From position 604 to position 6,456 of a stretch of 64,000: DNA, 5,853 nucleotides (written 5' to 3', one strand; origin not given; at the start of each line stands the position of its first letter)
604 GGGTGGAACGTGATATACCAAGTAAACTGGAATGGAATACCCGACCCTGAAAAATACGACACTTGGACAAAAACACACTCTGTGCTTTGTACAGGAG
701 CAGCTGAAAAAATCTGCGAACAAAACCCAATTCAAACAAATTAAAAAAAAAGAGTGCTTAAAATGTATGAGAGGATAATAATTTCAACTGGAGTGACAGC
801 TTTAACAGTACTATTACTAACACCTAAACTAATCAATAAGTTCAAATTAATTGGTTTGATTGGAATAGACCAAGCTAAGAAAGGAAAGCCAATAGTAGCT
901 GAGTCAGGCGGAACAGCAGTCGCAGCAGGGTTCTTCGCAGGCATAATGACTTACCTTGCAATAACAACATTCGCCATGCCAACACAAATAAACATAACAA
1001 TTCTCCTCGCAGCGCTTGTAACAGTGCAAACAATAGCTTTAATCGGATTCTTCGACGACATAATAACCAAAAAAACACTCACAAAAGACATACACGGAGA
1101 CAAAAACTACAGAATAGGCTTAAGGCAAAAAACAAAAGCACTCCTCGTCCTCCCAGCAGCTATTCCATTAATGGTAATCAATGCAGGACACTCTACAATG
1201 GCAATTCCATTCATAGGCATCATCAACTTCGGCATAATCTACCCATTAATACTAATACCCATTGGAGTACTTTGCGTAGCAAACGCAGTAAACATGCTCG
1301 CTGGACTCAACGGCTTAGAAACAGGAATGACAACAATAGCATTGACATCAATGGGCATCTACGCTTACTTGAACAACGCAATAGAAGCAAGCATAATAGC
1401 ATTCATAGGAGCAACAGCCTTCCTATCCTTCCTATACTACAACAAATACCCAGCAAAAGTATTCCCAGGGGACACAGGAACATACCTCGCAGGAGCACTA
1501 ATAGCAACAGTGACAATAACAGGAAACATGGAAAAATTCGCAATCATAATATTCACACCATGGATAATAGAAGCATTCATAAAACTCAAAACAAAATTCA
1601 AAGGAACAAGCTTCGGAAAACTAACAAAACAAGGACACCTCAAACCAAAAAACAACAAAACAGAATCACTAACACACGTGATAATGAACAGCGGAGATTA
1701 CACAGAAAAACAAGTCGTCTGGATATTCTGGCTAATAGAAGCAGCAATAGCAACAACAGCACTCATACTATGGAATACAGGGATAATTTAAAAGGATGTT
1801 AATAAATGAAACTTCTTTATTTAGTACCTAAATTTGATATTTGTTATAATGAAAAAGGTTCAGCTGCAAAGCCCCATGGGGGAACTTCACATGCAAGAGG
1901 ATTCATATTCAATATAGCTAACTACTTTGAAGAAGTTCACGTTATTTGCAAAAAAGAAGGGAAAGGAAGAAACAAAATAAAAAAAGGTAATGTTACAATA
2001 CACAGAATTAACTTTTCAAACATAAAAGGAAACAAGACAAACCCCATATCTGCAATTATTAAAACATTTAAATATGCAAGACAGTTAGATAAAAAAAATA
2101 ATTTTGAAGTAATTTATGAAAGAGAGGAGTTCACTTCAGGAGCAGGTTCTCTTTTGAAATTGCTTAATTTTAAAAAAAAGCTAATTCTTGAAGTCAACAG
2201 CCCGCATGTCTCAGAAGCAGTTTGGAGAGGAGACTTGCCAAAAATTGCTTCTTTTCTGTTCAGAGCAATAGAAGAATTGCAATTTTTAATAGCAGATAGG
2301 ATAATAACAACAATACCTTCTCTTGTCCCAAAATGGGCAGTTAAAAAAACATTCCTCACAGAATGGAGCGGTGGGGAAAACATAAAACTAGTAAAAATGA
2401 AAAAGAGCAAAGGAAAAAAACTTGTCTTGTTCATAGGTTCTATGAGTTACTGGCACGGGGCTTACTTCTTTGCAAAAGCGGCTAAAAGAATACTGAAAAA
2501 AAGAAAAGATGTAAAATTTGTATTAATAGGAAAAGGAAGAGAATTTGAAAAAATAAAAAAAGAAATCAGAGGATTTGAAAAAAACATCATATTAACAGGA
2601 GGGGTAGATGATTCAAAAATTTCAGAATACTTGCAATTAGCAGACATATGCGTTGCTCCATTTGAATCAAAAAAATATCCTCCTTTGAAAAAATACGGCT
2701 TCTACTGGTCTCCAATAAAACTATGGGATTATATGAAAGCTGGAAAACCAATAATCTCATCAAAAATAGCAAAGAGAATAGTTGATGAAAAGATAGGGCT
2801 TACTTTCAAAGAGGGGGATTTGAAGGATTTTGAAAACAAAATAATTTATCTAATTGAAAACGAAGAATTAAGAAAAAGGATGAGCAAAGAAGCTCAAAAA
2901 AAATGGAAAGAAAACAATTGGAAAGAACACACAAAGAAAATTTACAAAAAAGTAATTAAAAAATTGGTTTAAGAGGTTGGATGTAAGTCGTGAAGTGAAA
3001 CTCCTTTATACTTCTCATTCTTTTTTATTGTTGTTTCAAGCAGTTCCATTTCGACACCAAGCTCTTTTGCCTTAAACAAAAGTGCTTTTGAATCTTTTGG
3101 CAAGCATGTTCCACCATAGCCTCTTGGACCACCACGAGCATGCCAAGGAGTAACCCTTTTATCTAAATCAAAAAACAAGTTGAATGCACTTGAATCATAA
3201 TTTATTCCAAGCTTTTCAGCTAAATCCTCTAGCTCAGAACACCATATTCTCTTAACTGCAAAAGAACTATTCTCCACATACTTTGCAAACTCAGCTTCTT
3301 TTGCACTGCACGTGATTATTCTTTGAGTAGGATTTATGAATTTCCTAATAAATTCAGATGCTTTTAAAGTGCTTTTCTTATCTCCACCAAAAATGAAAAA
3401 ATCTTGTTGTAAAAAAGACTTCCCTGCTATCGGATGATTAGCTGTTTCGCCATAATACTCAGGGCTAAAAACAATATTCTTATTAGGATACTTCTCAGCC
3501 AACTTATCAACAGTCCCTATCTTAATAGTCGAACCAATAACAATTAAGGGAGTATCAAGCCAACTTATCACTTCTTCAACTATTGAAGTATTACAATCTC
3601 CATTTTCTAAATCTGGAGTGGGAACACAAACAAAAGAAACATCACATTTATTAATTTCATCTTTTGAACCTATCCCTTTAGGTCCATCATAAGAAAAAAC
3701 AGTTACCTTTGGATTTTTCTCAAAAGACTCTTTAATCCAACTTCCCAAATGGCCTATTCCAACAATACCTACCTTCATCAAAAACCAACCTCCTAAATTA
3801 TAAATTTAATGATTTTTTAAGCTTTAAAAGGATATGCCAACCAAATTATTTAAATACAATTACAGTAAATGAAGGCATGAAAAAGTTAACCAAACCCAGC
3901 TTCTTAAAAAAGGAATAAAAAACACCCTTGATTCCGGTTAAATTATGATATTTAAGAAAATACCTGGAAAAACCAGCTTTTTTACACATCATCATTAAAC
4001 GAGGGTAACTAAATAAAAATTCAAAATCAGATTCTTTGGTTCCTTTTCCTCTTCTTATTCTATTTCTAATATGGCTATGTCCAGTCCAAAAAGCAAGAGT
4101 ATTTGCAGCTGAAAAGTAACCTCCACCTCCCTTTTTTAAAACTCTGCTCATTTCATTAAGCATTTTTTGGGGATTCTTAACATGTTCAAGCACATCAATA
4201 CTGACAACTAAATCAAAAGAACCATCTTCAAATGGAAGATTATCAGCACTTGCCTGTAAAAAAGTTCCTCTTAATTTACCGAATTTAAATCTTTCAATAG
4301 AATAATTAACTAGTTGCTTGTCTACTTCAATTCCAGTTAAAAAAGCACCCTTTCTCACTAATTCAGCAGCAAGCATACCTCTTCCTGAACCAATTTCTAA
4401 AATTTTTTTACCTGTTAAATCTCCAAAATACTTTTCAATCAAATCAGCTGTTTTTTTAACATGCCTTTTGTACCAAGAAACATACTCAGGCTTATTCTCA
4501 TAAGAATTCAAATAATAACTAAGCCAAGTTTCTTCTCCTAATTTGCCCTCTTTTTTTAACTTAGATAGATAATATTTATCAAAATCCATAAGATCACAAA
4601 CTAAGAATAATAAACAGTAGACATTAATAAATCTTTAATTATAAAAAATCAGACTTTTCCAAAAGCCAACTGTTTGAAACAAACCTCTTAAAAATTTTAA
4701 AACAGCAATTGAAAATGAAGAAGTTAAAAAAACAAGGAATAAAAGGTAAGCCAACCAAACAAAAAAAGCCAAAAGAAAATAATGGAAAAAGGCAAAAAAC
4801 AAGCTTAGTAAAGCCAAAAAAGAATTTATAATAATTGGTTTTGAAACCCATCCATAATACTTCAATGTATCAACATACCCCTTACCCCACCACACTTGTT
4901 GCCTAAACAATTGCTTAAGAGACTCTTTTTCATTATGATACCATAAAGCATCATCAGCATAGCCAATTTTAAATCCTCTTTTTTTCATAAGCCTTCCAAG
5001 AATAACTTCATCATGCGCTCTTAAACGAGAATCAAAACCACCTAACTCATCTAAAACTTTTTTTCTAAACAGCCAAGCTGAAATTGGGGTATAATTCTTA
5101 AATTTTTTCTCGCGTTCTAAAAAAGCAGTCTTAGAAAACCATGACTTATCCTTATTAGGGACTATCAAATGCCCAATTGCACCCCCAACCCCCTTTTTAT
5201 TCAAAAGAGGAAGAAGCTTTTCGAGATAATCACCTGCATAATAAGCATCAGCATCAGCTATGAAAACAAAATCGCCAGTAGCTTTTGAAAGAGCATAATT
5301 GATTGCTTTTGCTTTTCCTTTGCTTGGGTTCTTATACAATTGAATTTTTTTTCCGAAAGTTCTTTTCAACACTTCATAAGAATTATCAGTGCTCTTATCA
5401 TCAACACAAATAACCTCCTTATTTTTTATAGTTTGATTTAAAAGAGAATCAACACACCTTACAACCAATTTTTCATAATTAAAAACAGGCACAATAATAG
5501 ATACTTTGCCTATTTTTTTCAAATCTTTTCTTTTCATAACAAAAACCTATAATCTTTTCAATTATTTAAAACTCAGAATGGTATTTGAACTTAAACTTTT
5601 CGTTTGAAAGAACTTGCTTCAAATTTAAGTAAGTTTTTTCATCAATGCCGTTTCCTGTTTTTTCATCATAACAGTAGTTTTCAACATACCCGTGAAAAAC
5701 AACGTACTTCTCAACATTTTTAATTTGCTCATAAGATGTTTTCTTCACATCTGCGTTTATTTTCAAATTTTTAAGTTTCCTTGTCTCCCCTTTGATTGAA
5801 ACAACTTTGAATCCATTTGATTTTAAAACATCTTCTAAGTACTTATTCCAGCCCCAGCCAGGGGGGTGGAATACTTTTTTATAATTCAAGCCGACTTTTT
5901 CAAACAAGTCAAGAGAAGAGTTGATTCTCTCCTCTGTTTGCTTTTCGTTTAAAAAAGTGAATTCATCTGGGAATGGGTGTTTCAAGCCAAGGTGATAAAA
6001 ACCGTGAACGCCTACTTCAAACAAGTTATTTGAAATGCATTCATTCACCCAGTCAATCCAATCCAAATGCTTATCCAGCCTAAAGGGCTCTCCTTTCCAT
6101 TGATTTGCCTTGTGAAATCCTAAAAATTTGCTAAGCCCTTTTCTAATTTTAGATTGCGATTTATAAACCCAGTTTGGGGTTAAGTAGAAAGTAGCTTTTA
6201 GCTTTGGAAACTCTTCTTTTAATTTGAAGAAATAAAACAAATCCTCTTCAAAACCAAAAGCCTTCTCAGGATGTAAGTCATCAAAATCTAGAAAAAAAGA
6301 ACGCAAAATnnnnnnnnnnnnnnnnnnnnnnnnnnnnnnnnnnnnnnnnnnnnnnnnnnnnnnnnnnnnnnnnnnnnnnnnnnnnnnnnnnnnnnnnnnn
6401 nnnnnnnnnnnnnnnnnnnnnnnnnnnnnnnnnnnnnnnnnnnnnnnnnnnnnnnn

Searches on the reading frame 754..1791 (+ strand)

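Call 12: search_protein_families(library=pfam, proteins=[window:754-1791:+], max_evalue=0.01)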
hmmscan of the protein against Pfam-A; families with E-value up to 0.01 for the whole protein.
window:754-1791:+ (345 aa): 1 family
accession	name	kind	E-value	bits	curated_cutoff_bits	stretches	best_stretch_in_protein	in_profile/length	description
PF00953.26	Glycos_transf_4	-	2.4e-34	119.1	27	1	85-257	2-159/160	Glycosyl transferase family 4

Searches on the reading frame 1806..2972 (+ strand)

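Call 12: search_protein_families(library=pfam, proteins=[window:1806-2972:+], max_evalue=0.01)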
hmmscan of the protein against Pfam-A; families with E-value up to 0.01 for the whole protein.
window:1806-2972:+ (388 aa): 2 families
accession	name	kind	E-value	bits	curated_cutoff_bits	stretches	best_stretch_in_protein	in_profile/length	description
PF13692.12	Glyco_trans_1_4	-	4.2e-24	85.9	27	1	205-352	2-142/142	Glycosyl transferases group 1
PF00534.26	Glycos_transf_1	-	1.9e-23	83.3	26.4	1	198-365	9-171/172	Glycosyl transferases group 1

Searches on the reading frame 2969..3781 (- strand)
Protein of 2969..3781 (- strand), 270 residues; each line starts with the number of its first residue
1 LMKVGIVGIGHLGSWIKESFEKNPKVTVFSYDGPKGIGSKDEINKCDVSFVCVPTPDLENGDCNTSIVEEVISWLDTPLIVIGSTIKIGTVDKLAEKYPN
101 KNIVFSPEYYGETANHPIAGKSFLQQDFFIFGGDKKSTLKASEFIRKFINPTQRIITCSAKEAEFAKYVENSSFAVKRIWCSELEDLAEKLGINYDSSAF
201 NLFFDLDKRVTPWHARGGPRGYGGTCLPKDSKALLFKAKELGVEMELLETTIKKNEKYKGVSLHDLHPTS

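Call 12: search_protein_families(library=pfam, proteins=[window:2969-3781:-], max_evalue=0.01)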
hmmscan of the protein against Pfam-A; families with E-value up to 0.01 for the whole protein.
window:2969-3781:- (270 aa): 2 families
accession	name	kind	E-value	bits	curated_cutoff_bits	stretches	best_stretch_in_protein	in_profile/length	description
PF00984.24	UDPG_MGDP_dh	-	8.7e-16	58.2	25.4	1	161-256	1-93/94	UDP-glucose/GDP-mannose dehydrogenase family, central domain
PF03721.20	UDPG_MGDP_dh_N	-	3.6e-09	36.9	27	1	40-139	71-181/187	UDP-glucose/GDP-mannose dehydrogenase family, NAD binding domain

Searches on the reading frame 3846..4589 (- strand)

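Call 12: search_protein_families(library=pfam, proteins=[window:3846-4589:-], max_evalue=0.01)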
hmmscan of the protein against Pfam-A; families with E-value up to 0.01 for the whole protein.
window:3846-4589:- (247 aa): 13 families
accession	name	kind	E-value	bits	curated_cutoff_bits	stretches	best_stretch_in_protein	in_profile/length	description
PF08241.18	Methyltransf_11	-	1.9e-23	83.3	21.2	1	64-155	1-91/95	Methyltransferase domain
PF13649.12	Methyltransf_25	-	1.5e-20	74.1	27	1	63-155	1-97/97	Methyltransferase domain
PF13847.12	Methyltransf_31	-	1.5e-17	64.1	27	1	60-163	4-113/145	Methyltransferase domain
PF13489.12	Methyltransf_23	-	5.8e-16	59.1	27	1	45-207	7-159/164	Methyltransferase domain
PF08242.18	Methyltransf_12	-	4.8e-15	56.5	30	1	64-155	1-96/98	Methyltransferase domain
PF01209.24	Ubie_methyltran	-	4.6e-13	49.5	20.1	1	41-155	30-147/233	ubiE/COQ5 methyltransferase family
PF07021.18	MetW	-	3.1e-07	30.7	21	1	59-153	13-104/193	Methionine biosynthesis protein MetW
PF08003.17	Methyltransf_9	-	1.7e-06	27.7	23.8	1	49-156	105-214/315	Protein of unknown function (DUF1698)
PF02353.26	CMAS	-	1.4e-05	25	27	1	59-155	62-160/273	Mycolic acid cyclopropane synthetase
PF01135.25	PCMT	-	0.0016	18.7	20.3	1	59-102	73-119/210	Protein-L-isoaspartate(D-aspartate) O-methyltransferase (PCMT)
PF05175.20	MTS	-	0.0019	18.3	23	1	46-155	18-134/170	Methyltransferase small domain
PF00398.26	RrnaAD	-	0.0025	17.4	24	1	61-102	32-73/263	Ribosomal RNA adenine dimethylase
PF06325.19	PrmA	-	0.009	16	22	0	57-157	159-256/296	Ribosomal protein L11 methyltransferase (PrmA)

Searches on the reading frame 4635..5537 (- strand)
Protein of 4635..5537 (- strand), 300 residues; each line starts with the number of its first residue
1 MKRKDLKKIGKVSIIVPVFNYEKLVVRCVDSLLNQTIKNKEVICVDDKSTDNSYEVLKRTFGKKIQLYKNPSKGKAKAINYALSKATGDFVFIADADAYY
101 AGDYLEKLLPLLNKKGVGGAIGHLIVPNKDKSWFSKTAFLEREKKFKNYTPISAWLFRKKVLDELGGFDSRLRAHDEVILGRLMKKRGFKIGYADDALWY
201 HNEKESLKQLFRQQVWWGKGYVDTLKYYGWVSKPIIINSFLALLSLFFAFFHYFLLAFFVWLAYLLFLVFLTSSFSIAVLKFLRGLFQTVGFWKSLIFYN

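Call 12: search_protein_families(library=pfam, proteins=[window:4635-5537:-], max_evalue=0.01)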
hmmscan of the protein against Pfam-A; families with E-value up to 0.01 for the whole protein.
window:4635-5537:- (300 aa): 6 families
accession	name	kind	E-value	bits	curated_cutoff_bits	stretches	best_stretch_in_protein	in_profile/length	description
PF00535.33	Glycos_transf_2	-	1.9e-34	119.5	23.3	1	13-139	1-130/168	Glycosyl transferase family 2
PF13641.12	Glyco_tranf_2_3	-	9.9e-24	85.1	27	1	12-218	3-228/230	Glycosyltransferase like family 2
PF10111.15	Glyco_tranf_2_2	-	6.4e-14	52.5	27.3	1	13-126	1-120/276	Glycosyltransferase like family 2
PF13632.12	Glyco_trans_2_3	-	1.2e-10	42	27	1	91-270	2-197/198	Glycosyl transferase family group 2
PF13506.12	Glyco_transf_21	-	3.7e-08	33.5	21.7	1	70-218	16-173/174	Glycosyl transferase family 21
PF13704.12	Glyco_tranf_2_4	-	0.0015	19.4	27.5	1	36-100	16-84/98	Glycosyl transferase family 2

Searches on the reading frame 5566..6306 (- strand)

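Call 12: search_protein_families(library=pfam, proteins=[window:5566-6306:-], max_evalue=0.01)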
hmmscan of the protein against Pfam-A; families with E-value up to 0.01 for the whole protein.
window:5566-6306:- (246 aa): 2 families
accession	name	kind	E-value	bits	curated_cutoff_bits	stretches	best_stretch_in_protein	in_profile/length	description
PF10096.14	DUF2334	-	9.1e-12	45.4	26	1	77-207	49-170/203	Uncharacterized protein conserved in bacteria (DUF2334)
PF01522.26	Polysacc_deac_1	-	7.3e-07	29.6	23.1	1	35-169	32-124/124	Polysaccharide deacetylase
